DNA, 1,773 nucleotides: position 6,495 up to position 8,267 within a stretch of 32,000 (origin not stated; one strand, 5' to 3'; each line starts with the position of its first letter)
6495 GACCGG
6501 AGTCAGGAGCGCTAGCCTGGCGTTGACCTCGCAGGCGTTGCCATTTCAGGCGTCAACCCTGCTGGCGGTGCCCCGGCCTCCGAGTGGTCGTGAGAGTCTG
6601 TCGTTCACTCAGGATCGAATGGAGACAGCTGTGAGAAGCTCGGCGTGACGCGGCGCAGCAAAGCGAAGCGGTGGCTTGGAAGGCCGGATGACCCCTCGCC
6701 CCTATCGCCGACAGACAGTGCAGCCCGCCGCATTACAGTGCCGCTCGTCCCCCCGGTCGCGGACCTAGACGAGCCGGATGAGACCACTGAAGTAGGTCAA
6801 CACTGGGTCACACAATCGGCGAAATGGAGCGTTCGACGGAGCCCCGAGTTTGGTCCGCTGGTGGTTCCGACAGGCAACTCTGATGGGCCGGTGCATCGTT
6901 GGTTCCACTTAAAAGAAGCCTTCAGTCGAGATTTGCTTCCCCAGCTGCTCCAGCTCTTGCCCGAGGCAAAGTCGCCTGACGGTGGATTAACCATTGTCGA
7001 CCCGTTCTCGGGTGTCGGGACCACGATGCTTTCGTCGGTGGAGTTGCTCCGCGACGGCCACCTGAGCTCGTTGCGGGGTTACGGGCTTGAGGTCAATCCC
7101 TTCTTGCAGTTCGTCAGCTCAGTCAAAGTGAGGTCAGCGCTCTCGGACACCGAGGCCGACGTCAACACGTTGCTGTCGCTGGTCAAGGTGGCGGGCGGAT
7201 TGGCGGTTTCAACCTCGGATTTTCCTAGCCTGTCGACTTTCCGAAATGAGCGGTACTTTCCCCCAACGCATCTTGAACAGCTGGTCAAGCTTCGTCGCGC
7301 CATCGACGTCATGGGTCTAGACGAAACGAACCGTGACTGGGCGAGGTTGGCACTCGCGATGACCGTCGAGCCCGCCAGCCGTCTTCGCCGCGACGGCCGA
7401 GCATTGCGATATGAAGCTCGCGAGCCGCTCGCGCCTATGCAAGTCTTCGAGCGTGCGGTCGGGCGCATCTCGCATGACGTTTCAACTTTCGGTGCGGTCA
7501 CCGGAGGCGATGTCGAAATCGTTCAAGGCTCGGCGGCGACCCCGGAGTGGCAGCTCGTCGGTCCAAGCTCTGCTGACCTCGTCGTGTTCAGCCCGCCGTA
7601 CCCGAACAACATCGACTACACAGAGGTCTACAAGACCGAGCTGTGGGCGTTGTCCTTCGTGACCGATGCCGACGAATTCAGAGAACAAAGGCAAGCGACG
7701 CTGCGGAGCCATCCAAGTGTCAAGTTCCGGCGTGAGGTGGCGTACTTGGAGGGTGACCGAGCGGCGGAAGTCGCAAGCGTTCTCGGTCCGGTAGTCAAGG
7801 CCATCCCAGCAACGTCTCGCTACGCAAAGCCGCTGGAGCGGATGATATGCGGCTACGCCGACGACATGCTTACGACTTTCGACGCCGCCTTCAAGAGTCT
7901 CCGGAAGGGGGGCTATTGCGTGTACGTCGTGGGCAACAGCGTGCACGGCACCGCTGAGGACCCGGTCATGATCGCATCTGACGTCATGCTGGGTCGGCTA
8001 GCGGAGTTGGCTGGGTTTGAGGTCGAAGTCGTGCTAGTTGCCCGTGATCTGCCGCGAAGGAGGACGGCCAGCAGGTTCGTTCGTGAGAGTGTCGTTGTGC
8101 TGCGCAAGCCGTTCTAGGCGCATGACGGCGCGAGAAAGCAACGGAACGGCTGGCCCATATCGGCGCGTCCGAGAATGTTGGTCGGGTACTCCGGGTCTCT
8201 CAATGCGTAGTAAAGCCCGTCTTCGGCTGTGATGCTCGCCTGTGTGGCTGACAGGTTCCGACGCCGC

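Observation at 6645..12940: Candidate defence system: methyltransferase converging on an SMC/Rad50-like ABC ATPase - acidic middle protein - PD-(D/E)xK nuclease operon, plus a DUF4238-like gene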

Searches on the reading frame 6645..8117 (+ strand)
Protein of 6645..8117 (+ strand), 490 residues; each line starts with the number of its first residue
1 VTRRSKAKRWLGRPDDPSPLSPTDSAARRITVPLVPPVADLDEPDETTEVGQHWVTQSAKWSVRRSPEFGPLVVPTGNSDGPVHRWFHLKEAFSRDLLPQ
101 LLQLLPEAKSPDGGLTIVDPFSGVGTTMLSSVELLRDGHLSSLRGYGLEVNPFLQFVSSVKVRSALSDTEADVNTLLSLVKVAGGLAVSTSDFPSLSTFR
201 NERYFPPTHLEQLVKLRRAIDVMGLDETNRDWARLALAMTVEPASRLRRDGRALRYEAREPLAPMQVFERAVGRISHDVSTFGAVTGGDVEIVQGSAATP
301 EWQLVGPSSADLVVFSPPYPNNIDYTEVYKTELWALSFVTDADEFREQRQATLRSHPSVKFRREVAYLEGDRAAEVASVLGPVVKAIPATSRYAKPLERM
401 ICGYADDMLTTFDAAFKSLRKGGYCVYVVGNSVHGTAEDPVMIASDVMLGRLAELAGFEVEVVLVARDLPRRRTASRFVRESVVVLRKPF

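Call 3: search_protein_families(library=pfam, proteins=[window:6645-8117:+], max_evalue=1)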
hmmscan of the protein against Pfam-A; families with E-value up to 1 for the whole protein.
window:6645-8117:+ (490 aa): 2 families
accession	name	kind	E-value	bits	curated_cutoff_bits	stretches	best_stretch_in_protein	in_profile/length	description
PF01555.25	N6_N4_Mtase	-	0.0098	16.3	26.7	1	114-137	182-205/221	DNA methylase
PF19907.4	DUF6380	-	0.15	12.5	27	0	342-355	7-20/46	Family of unknown function (DUF6380)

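Call 4: search_protein_families(library=padloc, proteins=[window:6645-8117:+], max_evalue=1)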
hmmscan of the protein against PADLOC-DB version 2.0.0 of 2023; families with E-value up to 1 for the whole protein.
window:6645-8117:+ (490 aa): 17 families
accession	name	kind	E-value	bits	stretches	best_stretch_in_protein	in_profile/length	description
PDLC03224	MTase_II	-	9.2e-40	134.9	2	308-489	295-481/481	Type II methyltransferase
PDLC03389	MTase_II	-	6.9e-16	56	1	78-479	51-438/445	Type II methyltransferase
PDLC03306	MTase_II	-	3.9e-13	47.1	1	79-460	26-391/422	Type II methyltransferase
PDLC03322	MTase_II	-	2.6e-10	37.8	1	103-477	56-418/446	Type II methyltransferase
PDLC03239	MTase_II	-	3.4e-07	27.3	1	112-334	91-310/442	Type II methyltransferase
PDLC03353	MTase_II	-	1.4e-06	26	2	308-430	26-81/260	Type II methyltransferase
PDLC03364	MTase_II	-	2.8e-06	24.6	2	311-342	241-270/380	Type II methyltransferase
PDLC03362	MTase_II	-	3.3e-06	24.2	2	107-162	63-111/438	Type II methyltransferase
PDLC04134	mad2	-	3.6e-06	24.1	1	288-489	339-446/492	mads_2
PDLC03350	MTase_II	-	0.00066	17.2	1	116-169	256-302/312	Type II methyltransferase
PDLC03387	MTase_II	-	0.0016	15.6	1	100-136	221-256/289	Type II methyltransferase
PDLC03249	MTase_II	-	0.0025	14.7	1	114-164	139-182/541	Type II methyltransferase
PDLC03371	MTase_II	-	0.0049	14.4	1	101-136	199-233/260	Type II methyltransferase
PDLC03309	MTase_II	-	0.0059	13.6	1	94-136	283-324/353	Type II methyltransferase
PDLC03380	MTase_II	-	0.031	11.5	1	93-162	37-98/393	Type II methyltransferase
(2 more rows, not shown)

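Call 5: search_protein_families(library=ncbifam, proteins=[window:6645-8117:+], max_evalue=1)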
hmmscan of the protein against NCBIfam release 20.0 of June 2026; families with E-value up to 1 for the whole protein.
window:6645-8117:+ (490 aa): 0 families

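Call 47: search_solved_structures(query=A5, max_evalue=0.01)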
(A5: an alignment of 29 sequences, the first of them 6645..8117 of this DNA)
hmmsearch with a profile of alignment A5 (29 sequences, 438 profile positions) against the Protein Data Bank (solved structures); distinct sequences matched with E-value up to 0.01: 16.
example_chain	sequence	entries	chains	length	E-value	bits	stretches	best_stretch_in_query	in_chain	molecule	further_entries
2zie_A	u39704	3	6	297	1.9e-12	49.7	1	53-105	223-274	Putative modification methylase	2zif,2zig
5hfj_A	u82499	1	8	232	5.3e-07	31.7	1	54-95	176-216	Adenine specific DNA methyltransferase (DpnA)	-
5hek_A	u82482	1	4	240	5.7e-07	31.6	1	54-95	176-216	Adenine specific DNA methyltransferase (DpnA)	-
8s9n_A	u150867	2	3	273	3.2e-06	29.2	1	52-95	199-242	DNA cytosine-N4 methyltransferase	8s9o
1g60_A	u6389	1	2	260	5.7e-06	28.3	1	53-97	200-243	Adenine-specific Methyltransferase MboIIA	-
8s9m_A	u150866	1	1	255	6.4e-06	28.2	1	52-95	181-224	DNA cytosine-N4 methyltransferase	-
8urk_A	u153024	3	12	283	1.1e-05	27.4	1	63-98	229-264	Methyltransferase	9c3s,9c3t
9c3u_A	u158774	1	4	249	1.4e-05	27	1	63-97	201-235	Methyltransferase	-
6pbd_A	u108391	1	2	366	0.00015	23.7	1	63-97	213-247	Modification methylase CcrMI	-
5zq1_A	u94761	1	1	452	0.0058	18.4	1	51-98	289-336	Uncharacterized RNA methyltransferase SP_1029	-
5zq0_A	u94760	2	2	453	0.0058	18.4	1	51-98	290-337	Uncharacterized RNA methyltransferase SP_1029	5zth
5xj2_A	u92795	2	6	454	0.0058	18.4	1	51-98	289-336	Uncharacterized RNA methyltransferase SP_1029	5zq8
5xj1_A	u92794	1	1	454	0.0059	18.4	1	51-98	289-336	Uncharacterized RNA methyltransferase SP_1029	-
3ldu_A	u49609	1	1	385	0.006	18.4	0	59-90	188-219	Putative methylase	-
1boo_A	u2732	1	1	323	0.0063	18.3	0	64-122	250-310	PROTEIN (N-4 CYTOSINE-SPECIFIC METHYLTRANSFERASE PVU II)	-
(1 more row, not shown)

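Call 48: search_protein_families(library=pfam, alignment_id=A5, max_evalue=0.01)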
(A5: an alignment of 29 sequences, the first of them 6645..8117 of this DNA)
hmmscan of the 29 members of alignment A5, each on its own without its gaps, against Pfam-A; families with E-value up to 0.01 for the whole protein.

A. member 1, window:6645-8117:+ (490 aa): 1 family
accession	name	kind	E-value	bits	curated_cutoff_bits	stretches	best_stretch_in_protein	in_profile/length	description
PF01555.25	N6_N4_Mtase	-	0.0098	16.3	26.7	0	114-137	182-205/221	DNA methylase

B. families by the number of members that match (of 29 scanned): 7 families
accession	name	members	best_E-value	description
PF01555.25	N6_N4_Mtase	29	2.1e-16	DNA methylase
PF01170.24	UPF0020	16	5.4e-09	RMKL-like, methyltransferase domain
PF08241.18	Methyltransf_11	1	0.00065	Methyltransferase domain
PF02086.21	MethyltransfD12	1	0.002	D12 class N6 adenine-specific DNA methyltransferase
PF16343.11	DUF4973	1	0.0028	Domain of unknown function (DUF4973)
PF15216.11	TSLP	1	0.0081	Thymic stromal lymphopoietin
PF02475.24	TRM5-TYW2_MTfase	1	0.0082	TRM5/TYW2 methyltransferase domain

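Call 102: find_related_loci(query=A5, collection=metagenome_contigs, flank=7000)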
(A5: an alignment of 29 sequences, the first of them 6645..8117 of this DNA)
Query A5 (490 aa) in metagenome_contigs; peptide patterns used: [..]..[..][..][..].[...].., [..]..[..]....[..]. (x = any residue, [..] = any of these).
600 stretches matched a pattern (row limit reached: there are more); 568 encode a relative of the query (tblastn E <= 1e-3); the best 80 are kept; 80 distinct loci.
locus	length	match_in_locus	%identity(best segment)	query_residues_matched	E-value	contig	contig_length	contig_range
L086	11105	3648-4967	54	53-488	1e-143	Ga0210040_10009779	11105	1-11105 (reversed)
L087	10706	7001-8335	42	45-488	1e-93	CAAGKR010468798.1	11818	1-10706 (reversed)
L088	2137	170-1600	39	6-487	3e-97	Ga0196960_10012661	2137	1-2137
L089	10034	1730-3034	42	52-488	7e-92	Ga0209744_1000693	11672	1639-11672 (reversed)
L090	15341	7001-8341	38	38-487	8e-91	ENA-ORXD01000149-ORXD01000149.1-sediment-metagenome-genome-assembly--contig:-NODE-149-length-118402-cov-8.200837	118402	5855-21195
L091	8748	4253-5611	40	38-490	8e-89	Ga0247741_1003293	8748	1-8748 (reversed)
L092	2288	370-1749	39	16-486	1e-91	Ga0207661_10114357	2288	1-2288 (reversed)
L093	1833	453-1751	40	52-487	4e-91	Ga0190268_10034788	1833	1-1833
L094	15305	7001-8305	41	53-489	4e-84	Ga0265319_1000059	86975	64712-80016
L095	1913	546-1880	39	36-486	3e-86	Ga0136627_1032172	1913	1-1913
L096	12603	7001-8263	39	61-487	3e-82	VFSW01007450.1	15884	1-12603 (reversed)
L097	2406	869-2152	41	52-486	2e-84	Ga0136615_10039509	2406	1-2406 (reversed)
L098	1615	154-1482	40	43-490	1e-86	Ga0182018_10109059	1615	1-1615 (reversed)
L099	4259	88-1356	41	66-487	1e-81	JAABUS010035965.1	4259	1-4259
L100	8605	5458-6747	40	48-486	6e-81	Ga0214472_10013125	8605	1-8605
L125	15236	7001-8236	37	76-489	3e-69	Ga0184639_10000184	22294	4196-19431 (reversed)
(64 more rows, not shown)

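Call 108: search_solved_structures(query=L125:8236-10131:+, max_evalue=0.01)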
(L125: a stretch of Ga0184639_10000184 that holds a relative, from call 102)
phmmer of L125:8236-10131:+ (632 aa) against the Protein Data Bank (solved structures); distinct sequences matched with E-value up to 0.01: 33.
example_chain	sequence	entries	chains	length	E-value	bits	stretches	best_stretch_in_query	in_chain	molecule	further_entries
4gcz_A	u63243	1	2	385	2.3e-09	39.3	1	400-624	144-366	Blue-light photoreceptor, Sensor protein fixL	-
8a3u_A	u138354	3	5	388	2.5e-09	39.2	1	402-624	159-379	Putative Sensory box protein,Sensor protein FixL | Putative Sensory box protein,Putative Sensory box protein,Sensor protein FixL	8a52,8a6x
8a7f_A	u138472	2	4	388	2.6e-09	39.1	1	402-624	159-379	Putative Sensory box protein,Sensor protein FixL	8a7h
4jas_A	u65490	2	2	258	7.1e-09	37.7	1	409-627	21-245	Histidine kinase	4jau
5uht_A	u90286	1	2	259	9.5e-09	37.3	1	409-627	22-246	Sensor histidine kinase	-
6azr_A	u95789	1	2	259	9.5e-09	37.3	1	409-627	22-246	Sensor histidine kinase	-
3dge_A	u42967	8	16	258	9.5e-09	37.3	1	409-627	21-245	Sensor protein | Histidine kinase | Sensor histidine kinase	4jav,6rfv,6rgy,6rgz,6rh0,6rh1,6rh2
2c2a_A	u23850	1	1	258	9.6e-09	37.3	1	409-627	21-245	SENSOR HISTIDINE KINASE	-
9p6i_A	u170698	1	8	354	8e-08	34.2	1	407-624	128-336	histidine kinase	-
6rh7_A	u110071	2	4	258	1.9e-07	33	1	410-627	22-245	Sensor histidine kinase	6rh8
6paj_A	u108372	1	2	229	3.2e-06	29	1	412-627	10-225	Sensor protein SrrB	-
4q20_A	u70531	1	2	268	3.8e-06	28.7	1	410-626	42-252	Sensor protein DivL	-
1r62_A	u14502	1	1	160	5.7e-06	28.1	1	564-614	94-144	Nitrogen regulation protein NR(II)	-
5c93_A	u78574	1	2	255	1.4e-05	26.9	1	410-626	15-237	Histidine kinase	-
4u7n_A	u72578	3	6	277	1.6e-05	26.7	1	409-626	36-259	Histidine protein kinase sensor protein | Histidine kinase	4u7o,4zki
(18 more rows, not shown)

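Call 109: search_solved_structures(query=L125:10665-11171:+, max_evalue=1)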
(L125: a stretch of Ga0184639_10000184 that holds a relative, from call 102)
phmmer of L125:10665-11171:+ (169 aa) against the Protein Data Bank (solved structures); distinct sequences matched with E-value up to 1: 7.
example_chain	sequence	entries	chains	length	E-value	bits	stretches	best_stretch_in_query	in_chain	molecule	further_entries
3orm_A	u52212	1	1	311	0.11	16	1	102-146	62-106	Serine/threonine protein kinase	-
3tfw_A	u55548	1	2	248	0.27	14.7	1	79-136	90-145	Putative O-methyltransferase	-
2gpy_A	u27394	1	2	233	0.53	13.7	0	82-117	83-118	O-methyltransferase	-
5u94_A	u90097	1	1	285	0.56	13.6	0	99-146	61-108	Serine/threonine-protein kinase PknB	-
6b2p_A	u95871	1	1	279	0.65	13.4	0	103-146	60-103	Serine/threonine-protein kinase PknB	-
1o6y_A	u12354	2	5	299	0.66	13.4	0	101-146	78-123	SERINE/THREONINE-PROTEIN KINASE PKNB | Probable serine/threonine-protein kinase pknB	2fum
1mru_A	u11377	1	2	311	0.75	13.2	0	102-146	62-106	Probable serine/threonine-protein kinase pknB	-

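Call 110: search_solved_structures(query=L125:10121-10669:+, max_evalue=0.01)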
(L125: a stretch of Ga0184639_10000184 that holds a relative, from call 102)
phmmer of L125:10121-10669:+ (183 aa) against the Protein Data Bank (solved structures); distinct sequences matched with E-value up to 0.01: 46.
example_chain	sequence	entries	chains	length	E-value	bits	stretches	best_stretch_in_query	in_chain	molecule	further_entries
3crn_A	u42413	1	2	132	1.1e-08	38.2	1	9-135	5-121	Response regulator receiver domain protein, CheY-like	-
3jte_A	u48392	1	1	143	6.4e-07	32.5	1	8-134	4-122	Response regulator receiver protein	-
6er7_A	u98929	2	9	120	9.6e-07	31.9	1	9-130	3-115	120aa long hypothetical chemotaxis protein (CheY)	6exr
4iga_A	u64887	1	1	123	1.3e-06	31.5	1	8-103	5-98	Chemotaxis protein CheY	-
1tmy_A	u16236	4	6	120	1.6e-06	31.2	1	8-104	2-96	CHEY PROTEIN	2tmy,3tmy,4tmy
1u0s_Y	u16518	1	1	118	2.2e-06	30.8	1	9-104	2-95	Chemotaxis protein cheY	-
8q52_A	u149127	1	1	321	2.7e-06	30.5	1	9-133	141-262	Leucine-specific-binding protein,Chemotaxis protein CheY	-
3w9s_A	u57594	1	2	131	5.8e-06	29.4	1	9-141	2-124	OmpR family response regulator in two-component regulatory system with BasS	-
1l5y_A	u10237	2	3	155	9.4e-06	28.7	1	7-132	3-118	C4-DICARBOXYLATE TRANSPORT TRANSCRIPTIONAL REGULATORY PROTEIN DCTD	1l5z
1qkk_A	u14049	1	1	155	9.4e-06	28.7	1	7-132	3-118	C4-DICARBOXYLATE TRANSPORT TRANSCRIPTIONAL REGULATORY PROTEIN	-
8jo2_H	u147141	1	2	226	1.5e-05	28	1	9-145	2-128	DNA-binding transcriptional regulator BasR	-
4s04_A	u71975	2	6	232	1.6e-05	27.9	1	9-145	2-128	DNA-binding transcriptional regulator BasR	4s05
4qyw_A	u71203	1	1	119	1.6e-05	27.9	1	9-104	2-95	Chemotaxis protein CheY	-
9xzo_A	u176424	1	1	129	0.0001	25.3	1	8-133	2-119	De novo protein M1X0B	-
1nxo_A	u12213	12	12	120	0.00012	25.1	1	9-130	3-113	DNA-binding response regulator | Response regulator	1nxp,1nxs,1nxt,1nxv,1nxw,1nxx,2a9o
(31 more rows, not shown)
